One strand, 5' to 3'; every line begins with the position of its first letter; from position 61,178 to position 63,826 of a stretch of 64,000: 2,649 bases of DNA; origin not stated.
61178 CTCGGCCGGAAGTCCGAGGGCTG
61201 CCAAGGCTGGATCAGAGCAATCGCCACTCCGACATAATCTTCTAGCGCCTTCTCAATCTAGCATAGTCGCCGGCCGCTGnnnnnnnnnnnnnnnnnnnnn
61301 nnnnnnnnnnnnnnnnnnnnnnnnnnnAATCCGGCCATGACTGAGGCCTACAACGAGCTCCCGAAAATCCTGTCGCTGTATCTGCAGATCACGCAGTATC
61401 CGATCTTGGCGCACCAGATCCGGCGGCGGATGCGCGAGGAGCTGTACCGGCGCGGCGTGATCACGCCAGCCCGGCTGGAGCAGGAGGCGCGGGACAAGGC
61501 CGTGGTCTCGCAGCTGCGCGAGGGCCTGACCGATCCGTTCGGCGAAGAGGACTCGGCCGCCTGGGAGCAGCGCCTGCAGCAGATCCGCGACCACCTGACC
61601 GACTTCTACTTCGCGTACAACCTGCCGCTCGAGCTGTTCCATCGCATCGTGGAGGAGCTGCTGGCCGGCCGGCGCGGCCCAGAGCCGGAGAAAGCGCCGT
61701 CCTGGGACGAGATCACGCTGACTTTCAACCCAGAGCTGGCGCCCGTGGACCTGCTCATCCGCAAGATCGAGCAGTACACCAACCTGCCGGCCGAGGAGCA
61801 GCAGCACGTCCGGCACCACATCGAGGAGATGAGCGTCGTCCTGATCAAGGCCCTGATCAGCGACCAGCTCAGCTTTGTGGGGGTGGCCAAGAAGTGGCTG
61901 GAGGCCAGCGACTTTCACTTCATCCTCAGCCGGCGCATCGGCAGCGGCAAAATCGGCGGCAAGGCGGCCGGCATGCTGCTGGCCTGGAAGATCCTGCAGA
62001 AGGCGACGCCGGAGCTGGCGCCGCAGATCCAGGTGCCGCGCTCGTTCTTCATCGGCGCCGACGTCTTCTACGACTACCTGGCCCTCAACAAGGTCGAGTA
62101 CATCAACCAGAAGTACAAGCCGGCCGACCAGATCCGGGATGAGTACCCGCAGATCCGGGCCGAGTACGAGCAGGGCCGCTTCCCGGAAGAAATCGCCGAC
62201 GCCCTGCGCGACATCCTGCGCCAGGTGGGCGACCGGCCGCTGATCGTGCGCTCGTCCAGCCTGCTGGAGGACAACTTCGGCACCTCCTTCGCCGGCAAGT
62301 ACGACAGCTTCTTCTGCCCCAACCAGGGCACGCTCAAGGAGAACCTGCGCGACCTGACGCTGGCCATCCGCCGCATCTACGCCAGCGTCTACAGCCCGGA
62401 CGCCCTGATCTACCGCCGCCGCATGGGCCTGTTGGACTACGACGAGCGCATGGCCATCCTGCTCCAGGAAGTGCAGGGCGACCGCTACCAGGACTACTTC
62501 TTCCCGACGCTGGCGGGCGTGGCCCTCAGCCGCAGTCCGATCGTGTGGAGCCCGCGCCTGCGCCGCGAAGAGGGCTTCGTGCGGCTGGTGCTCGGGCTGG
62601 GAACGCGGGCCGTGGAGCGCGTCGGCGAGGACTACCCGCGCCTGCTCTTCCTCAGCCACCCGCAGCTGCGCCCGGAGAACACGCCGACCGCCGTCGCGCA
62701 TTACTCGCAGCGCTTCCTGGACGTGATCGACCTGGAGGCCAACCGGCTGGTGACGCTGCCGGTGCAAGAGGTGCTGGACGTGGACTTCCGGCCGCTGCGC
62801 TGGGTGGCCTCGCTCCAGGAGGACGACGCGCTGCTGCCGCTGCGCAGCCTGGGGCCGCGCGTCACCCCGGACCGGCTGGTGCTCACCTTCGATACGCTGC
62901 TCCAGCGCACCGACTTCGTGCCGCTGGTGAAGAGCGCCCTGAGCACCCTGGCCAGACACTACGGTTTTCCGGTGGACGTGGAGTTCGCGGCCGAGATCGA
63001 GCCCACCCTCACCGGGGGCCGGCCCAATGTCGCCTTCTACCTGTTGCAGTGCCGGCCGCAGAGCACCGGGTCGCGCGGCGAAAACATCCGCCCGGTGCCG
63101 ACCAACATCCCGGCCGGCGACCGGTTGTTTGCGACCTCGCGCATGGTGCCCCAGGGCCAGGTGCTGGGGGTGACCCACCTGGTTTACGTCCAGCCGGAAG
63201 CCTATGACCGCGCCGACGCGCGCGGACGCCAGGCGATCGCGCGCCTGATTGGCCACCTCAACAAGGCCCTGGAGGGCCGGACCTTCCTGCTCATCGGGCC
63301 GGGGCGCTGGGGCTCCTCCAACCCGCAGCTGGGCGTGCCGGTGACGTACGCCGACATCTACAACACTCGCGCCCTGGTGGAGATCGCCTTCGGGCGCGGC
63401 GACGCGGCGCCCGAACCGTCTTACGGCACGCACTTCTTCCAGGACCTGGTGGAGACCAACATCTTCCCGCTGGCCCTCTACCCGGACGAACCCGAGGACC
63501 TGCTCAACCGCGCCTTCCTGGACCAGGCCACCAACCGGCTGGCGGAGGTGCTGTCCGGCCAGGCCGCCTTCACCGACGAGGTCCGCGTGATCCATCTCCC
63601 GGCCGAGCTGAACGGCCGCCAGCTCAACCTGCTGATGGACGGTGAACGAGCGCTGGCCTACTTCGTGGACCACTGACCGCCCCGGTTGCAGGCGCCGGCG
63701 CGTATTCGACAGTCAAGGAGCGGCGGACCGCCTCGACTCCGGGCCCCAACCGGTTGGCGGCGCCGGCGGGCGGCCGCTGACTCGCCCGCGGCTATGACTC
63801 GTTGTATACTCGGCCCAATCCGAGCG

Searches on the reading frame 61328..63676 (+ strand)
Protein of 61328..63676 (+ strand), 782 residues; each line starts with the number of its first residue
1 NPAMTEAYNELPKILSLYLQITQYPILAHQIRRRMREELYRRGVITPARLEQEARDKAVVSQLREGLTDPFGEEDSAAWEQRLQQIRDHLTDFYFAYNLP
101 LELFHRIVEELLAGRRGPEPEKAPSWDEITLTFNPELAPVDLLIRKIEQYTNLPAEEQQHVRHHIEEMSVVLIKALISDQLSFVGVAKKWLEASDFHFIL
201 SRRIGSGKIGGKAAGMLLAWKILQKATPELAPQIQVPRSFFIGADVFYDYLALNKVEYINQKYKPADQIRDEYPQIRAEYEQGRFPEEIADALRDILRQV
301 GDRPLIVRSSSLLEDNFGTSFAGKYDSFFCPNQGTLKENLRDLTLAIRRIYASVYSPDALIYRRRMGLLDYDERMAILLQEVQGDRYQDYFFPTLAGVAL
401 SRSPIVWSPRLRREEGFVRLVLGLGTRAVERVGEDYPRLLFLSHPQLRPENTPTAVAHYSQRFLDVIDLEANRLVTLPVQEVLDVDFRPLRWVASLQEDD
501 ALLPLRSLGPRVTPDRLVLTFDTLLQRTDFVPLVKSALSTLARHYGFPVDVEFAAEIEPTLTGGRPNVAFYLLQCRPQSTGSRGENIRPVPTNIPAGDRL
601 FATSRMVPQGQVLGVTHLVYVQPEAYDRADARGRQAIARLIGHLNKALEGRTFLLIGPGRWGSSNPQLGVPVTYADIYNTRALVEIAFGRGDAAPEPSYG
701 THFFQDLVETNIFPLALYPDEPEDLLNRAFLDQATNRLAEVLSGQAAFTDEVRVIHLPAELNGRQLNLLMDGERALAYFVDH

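Call 66: search_protein_families(library=ncbifam, proteins=[window:61328-63676:+], max_evalue=0.00001)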
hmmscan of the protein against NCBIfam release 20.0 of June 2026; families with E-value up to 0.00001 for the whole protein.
window:61328-63676:+ (782 aa): 12 families
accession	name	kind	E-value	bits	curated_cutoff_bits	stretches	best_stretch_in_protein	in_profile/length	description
NF004881.0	PRK06241.2-2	equivalog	6.2e-16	57.8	883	1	234-382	34-180/898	phosphoenolpyruvate synthase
TIGR01418.1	PEP_synth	equivalog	1.9e-15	56.3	739.75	1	232-586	33-337/784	pyruvate, water dikinase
NF005057.0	PRK06464.1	equivalog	4.5e-15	54.7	598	1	232-381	38-191/798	phosphoenolpyruvate synthase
NF052631.1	prodigiosin_PigC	equivalog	6.4e-13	47.5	1300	1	233-382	30-167/883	prodigiosin ligase PigC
NF041857.1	RIF_Ptrans_rph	equivalog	1e-11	44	999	1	234-382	33-182/864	rifamycin-inactivating phosphotransferase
NF004877.0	PRK06241.1-2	subfamily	1.4e-11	43.5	866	1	233-382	34-184/869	phosphoenolpyruvate synthase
NF052632.1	undecylprod_RedH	equivalog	2.1e-10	39.2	1350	1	234-382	32-163/880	undecylprodigiosin ligase RedH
NF004880.0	PRK06241.2-1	equivalog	6.6e-09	34.3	972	1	233-383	33-178/837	phosphoenolpyruvate synthase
NF004878.0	PRK06241.1-3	subfamily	2.5e-08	32.5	945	1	238-405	38-198/891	phosphoenolpyruvate synthase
NF004882.0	PRK06241.2-3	equivalog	1.7e-07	29.8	850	1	233-384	26-173/827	phosphoenolpyruvate synthase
NF004883.0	PRK06241.2-4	equivalog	1.1e-06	27.1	1063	1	235-384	48-198/928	phosphoenolpyruvate synthase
NF004879.0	PRK06241.1-4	equivalog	1.2e-06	27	976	1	261-405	68-199/868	phosphoenolpyruvate synthase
